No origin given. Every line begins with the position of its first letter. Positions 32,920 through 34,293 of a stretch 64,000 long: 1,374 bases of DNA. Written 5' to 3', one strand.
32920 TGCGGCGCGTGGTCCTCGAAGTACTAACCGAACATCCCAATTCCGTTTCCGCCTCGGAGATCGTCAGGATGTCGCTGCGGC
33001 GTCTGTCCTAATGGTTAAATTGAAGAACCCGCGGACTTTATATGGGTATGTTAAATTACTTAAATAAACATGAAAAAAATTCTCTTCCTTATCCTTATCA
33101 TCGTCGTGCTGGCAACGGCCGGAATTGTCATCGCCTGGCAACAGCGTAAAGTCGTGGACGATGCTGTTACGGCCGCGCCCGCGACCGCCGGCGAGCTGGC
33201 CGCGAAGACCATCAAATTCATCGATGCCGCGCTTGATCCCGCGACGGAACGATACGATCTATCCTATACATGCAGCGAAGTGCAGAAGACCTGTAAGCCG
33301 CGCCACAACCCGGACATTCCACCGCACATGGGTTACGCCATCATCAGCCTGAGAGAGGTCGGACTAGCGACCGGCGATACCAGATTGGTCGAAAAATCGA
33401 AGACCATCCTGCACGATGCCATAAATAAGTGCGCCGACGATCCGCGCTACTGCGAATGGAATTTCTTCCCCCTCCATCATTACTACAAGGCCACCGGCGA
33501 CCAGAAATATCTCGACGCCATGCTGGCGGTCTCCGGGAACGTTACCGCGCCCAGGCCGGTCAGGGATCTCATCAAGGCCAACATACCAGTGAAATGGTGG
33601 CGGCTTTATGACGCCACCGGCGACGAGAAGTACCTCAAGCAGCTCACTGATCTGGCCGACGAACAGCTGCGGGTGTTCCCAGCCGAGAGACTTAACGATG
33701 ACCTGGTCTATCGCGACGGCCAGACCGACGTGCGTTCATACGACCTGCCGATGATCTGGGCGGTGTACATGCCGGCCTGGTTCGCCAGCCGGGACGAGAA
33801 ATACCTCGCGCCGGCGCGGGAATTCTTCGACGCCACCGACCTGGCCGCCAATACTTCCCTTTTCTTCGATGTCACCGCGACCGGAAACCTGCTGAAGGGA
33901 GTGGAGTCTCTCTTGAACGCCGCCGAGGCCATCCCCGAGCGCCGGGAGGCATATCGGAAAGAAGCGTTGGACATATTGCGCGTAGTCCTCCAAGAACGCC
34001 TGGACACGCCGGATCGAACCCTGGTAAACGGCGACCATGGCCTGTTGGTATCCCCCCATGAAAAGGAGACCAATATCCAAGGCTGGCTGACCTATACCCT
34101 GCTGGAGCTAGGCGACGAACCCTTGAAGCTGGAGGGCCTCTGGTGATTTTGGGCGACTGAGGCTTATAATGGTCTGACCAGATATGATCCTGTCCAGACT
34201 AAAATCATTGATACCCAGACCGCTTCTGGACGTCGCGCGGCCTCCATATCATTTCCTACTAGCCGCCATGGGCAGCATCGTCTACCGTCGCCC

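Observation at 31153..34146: Two paralogous membrane-anchored helical-repeat proteins flank ruvA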

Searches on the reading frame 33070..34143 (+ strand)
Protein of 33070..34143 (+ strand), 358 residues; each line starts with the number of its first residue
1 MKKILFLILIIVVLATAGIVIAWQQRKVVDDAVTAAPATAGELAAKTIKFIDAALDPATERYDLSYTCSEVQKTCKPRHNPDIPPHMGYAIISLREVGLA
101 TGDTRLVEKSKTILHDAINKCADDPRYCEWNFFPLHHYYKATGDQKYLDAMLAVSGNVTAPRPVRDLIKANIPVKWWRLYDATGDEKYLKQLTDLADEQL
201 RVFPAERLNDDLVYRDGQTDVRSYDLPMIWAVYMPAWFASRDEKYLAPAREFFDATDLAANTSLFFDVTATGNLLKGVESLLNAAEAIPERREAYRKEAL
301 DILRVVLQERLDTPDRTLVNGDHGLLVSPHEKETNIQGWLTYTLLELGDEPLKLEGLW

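Call 4: search_protein_families(library=pfam, proteins=[window:33070-34143:+], max_evalue=1)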
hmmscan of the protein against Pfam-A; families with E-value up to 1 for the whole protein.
window:33070-34143:+ (358 aa): 5 families
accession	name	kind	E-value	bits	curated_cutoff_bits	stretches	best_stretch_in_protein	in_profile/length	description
PF07944.18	Beta-AFase-like_GH127_cat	-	0.0048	16.4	24.9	1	135-221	134-228/376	Beta-L-arabinofuranosidase, GH127 catalytic domain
PF07470.19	Glyco_hydro_88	-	0.02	14.3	26.6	2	178-254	40-104/352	Glycosyl Hydrolase Family 88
PF06059.17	DUF930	-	0.041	14.9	25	1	22-73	23-74/99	Domain of Unknown Function (DUF930)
PF07221.17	GlcNAc_2-epim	-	0.043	13.5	23.4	0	32-135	93-190/347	N-acylglucosamine 2-epimerase (GlcNAc 2-epimerase)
PF06662.19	C5-epim_C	-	0.13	12.2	23.3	0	170-191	32-53/188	D-glucuronyl C5-epimerase C-terminus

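Call 10: search_solved_structures(query=window:33070-34143:+, max_evalue=10)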
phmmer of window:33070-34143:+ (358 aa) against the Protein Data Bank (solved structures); distinct sequences matched with E-value up to 10: 10.
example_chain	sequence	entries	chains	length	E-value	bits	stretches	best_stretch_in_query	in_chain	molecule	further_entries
8v3b_a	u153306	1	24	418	0.3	13.3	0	279-318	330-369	O43_129_+4 component B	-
2h0h_A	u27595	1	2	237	0.52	12.5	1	158-212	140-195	Thiol:disulfide interchange protein dsbG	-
2h0i_A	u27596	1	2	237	0.69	12.1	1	160-212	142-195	Thiol:disulfide interchange protein dsbG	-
1v57_A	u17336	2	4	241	0.7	12.1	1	160-212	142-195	Thiol:disulfide interchange protein dsbG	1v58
2h0g_A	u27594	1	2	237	0.71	12.1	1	160-212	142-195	Thiol:disulfide interchange protein dsbG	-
5g1l_A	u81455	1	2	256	0.77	11.9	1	160-212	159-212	THIOL DISULFIDE INTERCHANGE PROTEIN DSBG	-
5g1k_A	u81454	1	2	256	0.8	11.9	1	160-212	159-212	THIOL DISULFIDE INTERCHANGE PROTEIN DSBG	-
3dh3_A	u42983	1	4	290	0.95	11.7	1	113-211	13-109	Ribosomal large subunit pseudouridine synthase F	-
4mmh_A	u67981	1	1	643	1.1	11.5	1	173-234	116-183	Heparinase III protein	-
4mmi_A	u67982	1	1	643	1.1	11.5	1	173-234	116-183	Heparinase III protein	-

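Call 11: find_homologous_proteins(query=window:33070-34143:+, max_evalue=0.001)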
Query window:33070-34143:+ (358 aa): 17 proteins with E <= 0.001 among 8000 candidates.
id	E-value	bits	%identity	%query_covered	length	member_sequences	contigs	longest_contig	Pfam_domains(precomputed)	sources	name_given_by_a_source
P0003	3.1e-241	818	100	100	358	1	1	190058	-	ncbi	-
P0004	1.8e-119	417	53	99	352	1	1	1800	-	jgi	jgi:rhamnogalacturonyl hydrolase YesR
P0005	3.5e-115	403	52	97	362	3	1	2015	-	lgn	-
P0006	2.5e-109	384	50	97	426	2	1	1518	-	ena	-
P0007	4.5e-105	370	52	88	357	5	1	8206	-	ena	-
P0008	4.0e-97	344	47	96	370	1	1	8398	-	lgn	-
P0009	1.4e-91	325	44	98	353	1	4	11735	-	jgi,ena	-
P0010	1.5e-88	315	44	87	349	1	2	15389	-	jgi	jgi:rhamnogalacturonyl hydrolase YesR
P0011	1.8e-82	295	45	86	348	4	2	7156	-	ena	-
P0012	6.8e-80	287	41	94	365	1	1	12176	-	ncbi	-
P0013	1.1e-79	286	43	99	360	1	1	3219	-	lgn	-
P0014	1.2e-72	263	51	65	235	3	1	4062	-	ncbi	ncbi:MAG TPA: hypothetical protein VI483_03835, partial [Candidatus Paceibacterota bacterium]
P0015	2.9e-64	235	40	89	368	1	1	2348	-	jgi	-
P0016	5.1e-50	189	31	97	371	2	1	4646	PF07944.19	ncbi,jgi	jgi:hypothetical protein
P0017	5.5e-47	179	32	98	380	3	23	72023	PF07470.20,PF06662.20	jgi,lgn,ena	-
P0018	2.7e-39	153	33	89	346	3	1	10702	PF07470.20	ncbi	-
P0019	1.7e-4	39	21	87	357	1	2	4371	PF07944.19,PF03663.21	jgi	jgi:uncharacterized protein YyaL (SSP411 family)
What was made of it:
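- Closest known: GH88 unsaturated glucuronyl hydrolases. Same: JGI auto-annotation called two family members 'YesR' (call 11).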

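Call 16: search_solved_structures(query=A1, max_evalue=10, show_alignments=2)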
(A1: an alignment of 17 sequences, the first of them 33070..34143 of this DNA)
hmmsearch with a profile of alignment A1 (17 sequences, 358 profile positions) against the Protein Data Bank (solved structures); distinct sequences matched with E-value up to 10: 22.
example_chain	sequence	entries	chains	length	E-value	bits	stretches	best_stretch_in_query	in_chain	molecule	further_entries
4v1r_A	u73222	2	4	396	3.2e-06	29.7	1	173-258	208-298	ALPHA-1,6-MANNANASE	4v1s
4wu0_A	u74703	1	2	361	0.015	17.6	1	138-208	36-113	Similar to yteR (Bacilus subtilis)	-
6y8f_A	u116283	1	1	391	0.026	16.8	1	139-254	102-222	Alpha-1,6-endo-mannanase GH76A mutant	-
9r4p_A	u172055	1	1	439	0.04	16.2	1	176-209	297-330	CtGH76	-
4bok_A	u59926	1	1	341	0.045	16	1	229-255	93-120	ALPHA-1,6-MANNANASE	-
9r4o_A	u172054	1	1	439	0.047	16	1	176-209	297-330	Uncharacterized protein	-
4boj_A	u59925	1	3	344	0.047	16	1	181-255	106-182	ALPHA-1,6-MANNANASE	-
5agd_A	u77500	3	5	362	0.048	15.9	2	178-255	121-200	ALPHA-1,6-MANNANASE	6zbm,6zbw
9r4k_A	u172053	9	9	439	0.05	15.9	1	176-209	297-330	Chains: A | Uncharacterized protein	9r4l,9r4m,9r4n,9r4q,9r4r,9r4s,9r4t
4d4a_A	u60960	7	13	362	0.078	15.2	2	179-255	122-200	ALPHA-1,6-MANNANASE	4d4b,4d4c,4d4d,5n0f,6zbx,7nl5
6shm_A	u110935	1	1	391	0.13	14.5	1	139-254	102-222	Mutant alpha-1,6-mannanase GH76A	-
3qwt_A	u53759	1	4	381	0.15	14.3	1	134-216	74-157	Putative GH105 family protein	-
5m77_A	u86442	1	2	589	0.19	14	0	230-255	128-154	Alpha-1,6-mannanase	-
6shd_A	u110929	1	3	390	0.23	13.7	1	139-254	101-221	Alpha-1,6-mannanase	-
6wq1_A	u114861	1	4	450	0.4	12.9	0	138-201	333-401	LanC-like protein 2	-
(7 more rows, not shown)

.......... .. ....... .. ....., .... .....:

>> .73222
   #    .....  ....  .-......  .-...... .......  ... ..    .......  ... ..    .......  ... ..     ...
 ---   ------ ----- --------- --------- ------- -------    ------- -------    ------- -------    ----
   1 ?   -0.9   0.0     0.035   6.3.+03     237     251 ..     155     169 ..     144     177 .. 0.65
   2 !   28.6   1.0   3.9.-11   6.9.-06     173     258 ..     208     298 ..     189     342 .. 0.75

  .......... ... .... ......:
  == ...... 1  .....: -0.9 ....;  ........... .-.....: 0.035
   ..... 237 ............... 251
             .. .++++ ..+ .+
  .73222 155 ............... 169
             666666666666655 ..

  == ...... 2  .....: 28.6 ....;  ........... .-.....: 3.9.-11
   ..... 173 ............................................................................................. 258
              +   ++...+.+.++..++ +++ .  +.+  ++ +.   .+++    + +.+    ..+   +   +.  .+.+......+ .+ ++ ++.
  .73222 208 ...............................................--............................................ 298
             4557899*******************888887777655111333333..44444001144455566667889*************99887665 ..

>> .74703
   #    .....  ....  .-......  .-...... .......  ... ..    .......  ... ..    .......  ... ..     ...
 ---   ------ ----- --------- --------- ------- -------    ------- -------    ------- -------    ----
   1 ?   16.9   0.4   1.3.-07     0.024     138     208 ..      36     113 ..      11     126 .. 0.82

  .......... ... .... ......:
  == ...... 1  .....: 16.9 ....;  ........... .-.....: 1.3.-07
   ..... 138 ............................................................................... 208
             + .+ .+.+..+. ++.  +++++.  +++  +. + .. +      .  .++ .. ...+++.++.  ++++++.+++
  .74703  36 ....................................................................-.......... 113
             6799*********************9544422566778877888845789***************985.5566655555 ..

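Call 17: search_protein_families(library=pfam, alignment_id=A1, max_evalue=0.01)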
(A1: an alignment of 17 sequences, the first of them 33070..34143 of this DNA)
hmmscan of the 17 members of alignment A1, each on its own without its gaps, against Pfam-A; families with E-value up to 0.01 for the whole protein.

A. member 1, window:33070-34143:+ (358 aa): 1 family
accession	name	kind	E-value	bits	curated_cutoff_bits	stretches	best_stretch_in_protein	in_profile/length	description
PF07944.18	Beta-AFase-like_GH127_cat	-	0.0048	16.4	24.9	0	135-221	134-228/376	Beta-L-arabinofuranosidase, GH127 catalytic domain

B. families by the number of members that match (of 17 scanned): 5 families
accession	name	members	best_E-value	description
PF07470.19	Glyco_hydro_88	12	5.3e-07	Glycosyl Hydrolase Family 88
PF07944.18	Beta-AFase-like_GH127_cat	6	9.2e-06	Beta-L-arabinofuranosidase, GH127 catalytic domain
PF06662.19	C5-epim_C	4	6.6e-06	D-glucuronyl C5-epimerase C-terminus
PF07221.17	GlcNAc_2-epim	1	0.00077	N-acylglucosamine 2-epimerase (GlcNAc 2-epimerase)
PF01532.26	Glyco_hydro_47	1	0.0067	Glycosyl hydrolase family 47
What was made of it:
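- Closest known: GH88 unsaturated glucuronyl hydrolases. Same: They also share aromatic/Asp-containing hairpin-turn motifs, which produce the sub-threshold PF07470 hits (calls 4, 17).
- Closest known: AGE-superfamily epimerases/isomerases. Same: There are weak PF07221 and PF06662 hits (calls 4, 17).
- The family profile hits GH76 4v1r at E=3e-6 (calls 16, 17). There are weak Pfam hits to GlcNAc_2-epim, C5-epim_C and GH127 (calls 4, 17).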

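Call 21: find_related_loci(query=A2, collection=genome_contigs, flank=6000)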
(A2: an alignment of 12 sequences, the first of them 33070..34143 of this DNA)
Query A2 (358 aa) in genome_contigs; peptide patterns used: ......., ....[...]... (x = any residue, [..] = any of these).
40 stretches matched a pattern; 2 encode a relative of the query (tblastn E <= 1e-3); 2 distinct loci.
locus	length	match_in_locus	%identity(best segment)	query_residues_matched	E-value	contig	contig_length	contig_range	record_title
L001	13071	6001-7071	32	6-355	2e-53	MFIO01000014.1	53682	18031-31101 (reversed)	MAG: Candidatus Giovannonibacteria bacterium RIFCSPLOWO2_12_FULL_43_11c rifcsplowo2_12_scaffold_2530, whole genome shotg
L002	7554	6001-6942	33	34-350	1e-45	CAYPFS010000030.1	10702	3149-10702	MAG TPA_asm: uncultured Candidatus Saccharibacteria bacterium isolate binchicken_co341_27 genome assembly, contig: NODE_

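Call 22: find_encoding_contigs(protein=P0003, flank=4000, max_places=3)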
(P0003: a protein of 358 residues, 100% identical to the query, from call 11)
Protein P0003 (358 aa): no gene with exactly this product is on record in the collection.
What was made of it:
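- Tried and rejected: The exact look-up of B found no contig record (call 22).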

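Call 23: find_encoding_contigs(protein=P0017, flank=6000, max_places=4)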
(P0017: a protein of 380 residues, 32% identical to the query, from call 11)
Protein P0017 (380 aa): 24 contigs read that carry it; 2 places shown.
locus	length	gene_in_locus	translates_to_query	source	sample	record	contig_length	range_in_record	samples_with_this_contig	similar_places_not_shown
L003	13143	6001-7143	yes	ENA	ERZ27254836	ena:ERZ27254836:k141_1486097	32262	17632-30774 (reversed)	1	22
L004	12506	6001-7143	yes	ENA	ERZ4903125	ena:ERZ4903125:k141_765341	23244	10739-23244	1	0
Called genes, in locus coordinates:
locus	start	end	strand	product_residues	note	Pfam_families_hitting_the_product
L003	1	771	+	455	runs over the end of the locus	-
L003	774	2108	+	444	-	-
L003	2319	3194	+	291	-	-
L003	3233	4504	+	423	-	-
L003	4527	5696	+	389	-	-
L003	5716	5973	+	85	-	-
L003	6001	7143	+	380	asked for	PF06662:C5-epim_C (faint), PF07470:Glyco_hydro_88 (faint)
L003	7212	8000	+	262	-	PF00515:TPR_1 (faint), PF07719:TPR_2 (faint), PF13181:TPR_8 (faint), PF13424:TPR_12 (faint), PF14559:TPR_19 (faint), PF23914:TPR_CcmH_CycH (faint), PF25064:ARM_TT21_5th (faint), PF13432:TPR_16 (weak), +2 more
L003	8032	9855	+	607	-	-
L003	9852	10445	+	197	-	PF27226:AF_1845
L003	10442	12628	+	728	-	PF07953:Toxin_R_bind_N (faint), PF13385:Laminin_G_3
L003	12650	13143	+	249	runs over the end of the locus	PF13462:Thioredoxin_4, PF01323:DSBA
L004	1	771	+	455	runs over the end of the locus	-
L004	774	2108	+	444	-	-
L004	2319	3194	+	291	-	-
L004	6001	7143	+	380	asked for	PF06662:C5-epim_C (faint), PF07470:Glyco_hydro_88 (faint)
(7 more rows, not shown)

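Call 24: predict_structure(alignment_id=A1)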
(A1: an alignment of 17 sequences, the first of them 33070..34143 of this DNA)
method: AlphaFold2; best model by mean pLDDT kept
length: 358 residues; sequences in the alignment: 17
mean_pLDDT: 92.9   pTM: 0.85
mean pLDDT of the five models: 92.9, 92.7, 92.5, 92.1, 91.9
residues with pLDDT >= 90: 299; 70-90: 43; 50-70: 7; < 50: 9
segments of 3 or more residues with pLDDT < 50: 27-34
pLDDT, mean of each block of 10 residues (from residue 1): 83 87 63 64 96 94 95 94 90 98 98 97 94 98 98 95 94 98 98 98 94 93 97 98 98 95 94 98 97 97 95 93 96 98 95 71
secondary structure, 60 per line:
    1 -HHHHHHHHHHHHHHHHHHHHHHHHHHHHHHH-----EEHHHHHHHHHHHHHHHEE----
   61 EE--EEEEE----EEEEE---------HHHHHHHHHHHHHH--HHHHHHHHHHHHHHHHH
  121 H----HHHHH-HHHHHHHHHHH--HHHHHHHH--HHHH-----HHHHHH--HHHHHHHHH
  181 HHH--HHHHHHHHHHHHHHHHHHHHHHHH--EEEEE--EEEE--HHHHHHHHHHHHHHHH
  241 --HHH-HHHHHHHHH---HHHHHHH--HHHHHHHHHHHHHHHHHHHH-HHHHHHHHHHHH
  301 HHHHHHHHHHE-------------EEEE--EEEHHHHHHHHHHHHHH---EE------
elements in order: H2-32 H40-54 E65-69 E74-78 H88-101 H104-121 H126-130 H132-142 H145-152 H155-158 H164-169 H172-183 H186-209 E212-216 E219-222 H225-240 H247-255 H259-265 H268-287 H289-310 E325-328 E331-333 H334-347
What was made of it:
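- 33070..34146 (+): Paralog B (358 aa). N-terminal signal-anchor helix (2-32), then an (alpha/alpha)6 toroid (about 40-350). Cys pairs are C68/C75 (nt 33271-33294) and C121/C128 (nt 33430-33453). Conserved pocket-face residues are K175, Y214, E279, D312 (nt 34003-34005), D322, K332 and W339. AF2 pLDDT 92.9, pTM 0.85 in call 24.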

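Call 30: search_protein_representatives(alignment_id=A1)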
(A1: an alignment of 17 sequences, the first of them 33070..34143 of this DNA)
Query: 17 sequences, 358 profile positions. Proteins with E-value up to 0.001 (for the whole library): 217; up to 1e-10: 128; up to 1e-30: 67. The best 150 are listed.
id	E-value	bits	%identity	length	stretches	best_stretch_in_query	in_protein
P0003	6.1e-145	499.2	-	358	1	4-355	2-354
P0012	1.4e-142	491.4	-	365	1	4-355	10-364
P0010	2.9e-142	490.4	-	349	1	5-355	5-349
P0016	7.9e-125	433.0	-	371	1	1-357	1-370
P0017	6.9e-123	426.6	-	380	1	4-356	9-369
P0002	1.7e-100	353.0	-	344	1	35-356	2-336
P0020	5.9e-92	324.9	-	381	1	4-356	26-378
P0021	1.4e-91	323.7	-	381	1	7-354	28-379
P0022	1.0e-87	310.9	-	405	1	6-355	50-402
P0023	1.7e-87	310.2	-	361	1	4-349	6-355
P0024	5.4e-86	305.3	-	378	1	8-348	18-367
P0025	5.9e-86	305.2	-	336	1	33-355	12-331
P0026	2.9e-85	302.9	-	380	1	4-356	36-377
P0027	1.2e-82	294.3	-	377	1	4-354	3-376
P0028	2.3e-81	290.1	-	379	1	10-353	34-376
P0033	4.3e-77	276.0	-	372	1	6-347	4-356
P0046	7.0e-64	232.6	-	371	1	9-349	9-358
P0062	1.2e-52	195.5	-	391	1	7-355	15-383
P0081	2.0e-28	115.9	-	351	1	11-355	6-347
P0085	2.8e-24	102.3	-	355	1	5-355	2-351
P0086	6.5e-24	101.1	-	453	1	10-328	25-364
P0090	3.9e-22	95.2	-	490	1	1-347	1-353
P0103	7.1e-18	81.2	-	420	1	44-334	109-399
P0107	1.6e-16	76.8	-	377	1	8-354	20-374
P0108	2.2e-16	76.3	-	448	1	168-355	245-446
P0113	5.7e-15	71.7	-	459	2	18-151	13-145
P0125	1.3e-13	67.2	-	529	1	10-328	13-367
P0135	9.5e-12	61.1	-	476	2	32-153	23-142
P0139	4.7e-11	58.8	-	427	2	32-171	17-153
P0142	1.9e-10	56.8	-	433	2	26-168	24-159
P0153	2.5e-09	53.1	-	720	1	6-354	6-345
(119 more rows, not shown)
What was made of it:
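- Tried and rejected: The exhaustive HMM search was needed (call 30).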

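Call 80: list_cluster_members(proteins=[P0020, P0024, P0033, P0046, P0062, P0081, P0085, P0107, P0113, P0153])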
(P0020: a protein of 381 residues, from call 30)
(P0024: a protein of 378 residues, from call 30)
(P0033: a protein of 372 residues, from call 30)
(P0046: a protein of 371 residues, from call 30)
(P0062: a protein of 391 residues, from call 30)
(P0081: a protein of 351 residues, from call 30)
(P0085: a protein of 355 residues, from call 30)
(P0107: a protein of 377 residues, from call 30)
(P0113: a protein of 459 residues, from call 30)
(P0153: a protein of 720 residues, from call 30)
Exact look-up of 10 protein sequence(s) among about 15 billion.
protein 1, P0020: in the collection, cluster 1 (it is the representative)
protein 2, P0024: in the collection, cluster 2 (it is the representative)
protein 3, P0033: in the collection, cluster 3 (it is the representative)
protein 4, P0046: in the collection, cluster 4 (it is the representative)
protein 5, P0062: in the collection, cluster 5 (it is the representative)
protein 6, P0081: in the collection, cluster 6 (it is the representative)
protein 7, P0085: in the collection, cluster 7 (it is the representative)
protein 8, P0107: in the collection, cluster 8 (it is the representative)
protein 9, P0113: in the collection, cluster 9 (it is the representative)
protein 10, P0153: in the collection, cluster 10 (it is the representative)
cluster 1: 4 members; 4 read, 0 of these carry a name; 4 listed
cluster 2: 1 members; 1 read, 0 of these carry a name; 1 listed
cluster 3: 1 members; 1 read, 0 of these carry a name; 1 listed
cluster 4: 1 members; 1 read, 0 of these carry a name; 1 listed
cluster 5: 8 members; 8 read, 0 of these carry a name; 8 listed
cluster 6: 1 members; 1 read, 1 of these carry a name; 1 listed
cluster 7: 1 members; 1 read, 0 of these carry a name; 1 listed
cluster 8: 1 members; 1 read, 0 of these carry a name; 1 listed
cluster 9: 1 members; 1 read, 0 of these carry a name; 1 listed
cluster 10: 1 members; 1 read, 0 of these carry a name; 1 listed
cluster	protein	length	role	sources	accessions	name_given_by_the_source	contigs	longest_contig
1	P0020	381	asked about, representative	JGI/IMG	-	-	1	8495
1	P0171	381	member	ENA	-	-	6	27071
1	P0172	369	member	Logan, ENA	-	-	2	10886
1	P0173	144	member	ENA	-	-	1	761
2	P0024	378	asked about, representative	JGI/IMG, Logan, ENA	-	-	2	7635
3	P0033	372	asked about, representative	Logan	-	-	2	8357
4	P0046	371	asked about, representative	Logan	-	-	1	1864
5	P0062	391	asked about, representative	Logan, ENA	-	-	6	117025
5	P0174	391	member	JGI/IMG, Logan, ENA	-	-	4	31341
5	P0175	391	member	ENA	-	-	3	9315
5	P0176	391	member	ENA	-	-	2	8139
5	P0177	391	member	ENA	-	-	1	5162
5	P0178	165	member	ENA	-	-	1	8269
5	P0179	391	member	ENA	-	-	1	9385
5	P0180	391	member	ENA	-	-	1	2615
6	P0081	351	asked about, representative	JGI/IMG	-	hypothetical protein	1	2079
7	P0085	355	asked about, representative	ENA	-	-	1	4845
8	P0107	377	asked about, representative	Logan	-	-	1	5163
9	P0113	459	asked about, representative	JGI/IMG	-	-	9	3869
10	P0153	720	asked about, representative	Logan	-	-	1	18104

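Call 81: find_encoding_contigs(protein=P0062, flank=7000, max_places=1)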
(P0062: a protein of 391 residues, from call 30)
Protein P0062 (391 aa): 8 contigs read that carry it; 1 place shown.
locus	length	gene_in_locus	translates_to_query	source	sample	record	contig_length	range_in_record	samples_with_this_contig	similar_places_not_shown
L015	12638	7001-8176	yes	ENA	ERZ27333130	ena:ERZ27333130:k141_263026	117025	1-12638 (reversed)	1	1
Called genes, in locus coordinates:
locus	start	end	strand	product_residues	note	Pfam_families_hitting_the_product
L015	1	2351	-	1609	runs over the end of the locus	PF05951:Peptidase_M15_2, PF08291:Peptidase_M15_3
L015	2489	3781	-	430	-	PF08245:Mur_ligase_M, PF02875:Mur_ligase_C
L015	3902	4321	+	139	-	-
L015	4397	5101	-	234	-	PF00881:Nitroreductase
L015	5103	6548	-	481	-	PF02624:YcaO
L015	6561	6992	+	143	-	-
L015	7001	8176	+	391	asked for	-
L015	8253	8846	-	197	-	PF01330:RuvA_N, PF21176:RecR_HhH (faint), PF14520:HHH_5, PF07499:RuvA_C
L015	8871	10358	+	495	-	-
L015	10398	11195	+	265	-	PF13431:TPR_17 (faint), PF07719:TPR_2 (faint), PF13174:TPR_6 (faint), PF13181:TPR_8 (faint), PF13432:TPR_16 (faint), PF13424:TPR_12 (faint), PF13428:TPR_14 (faint), PF14559:TPR_19 (weak)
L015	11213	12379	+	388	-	-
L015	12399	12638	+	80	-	?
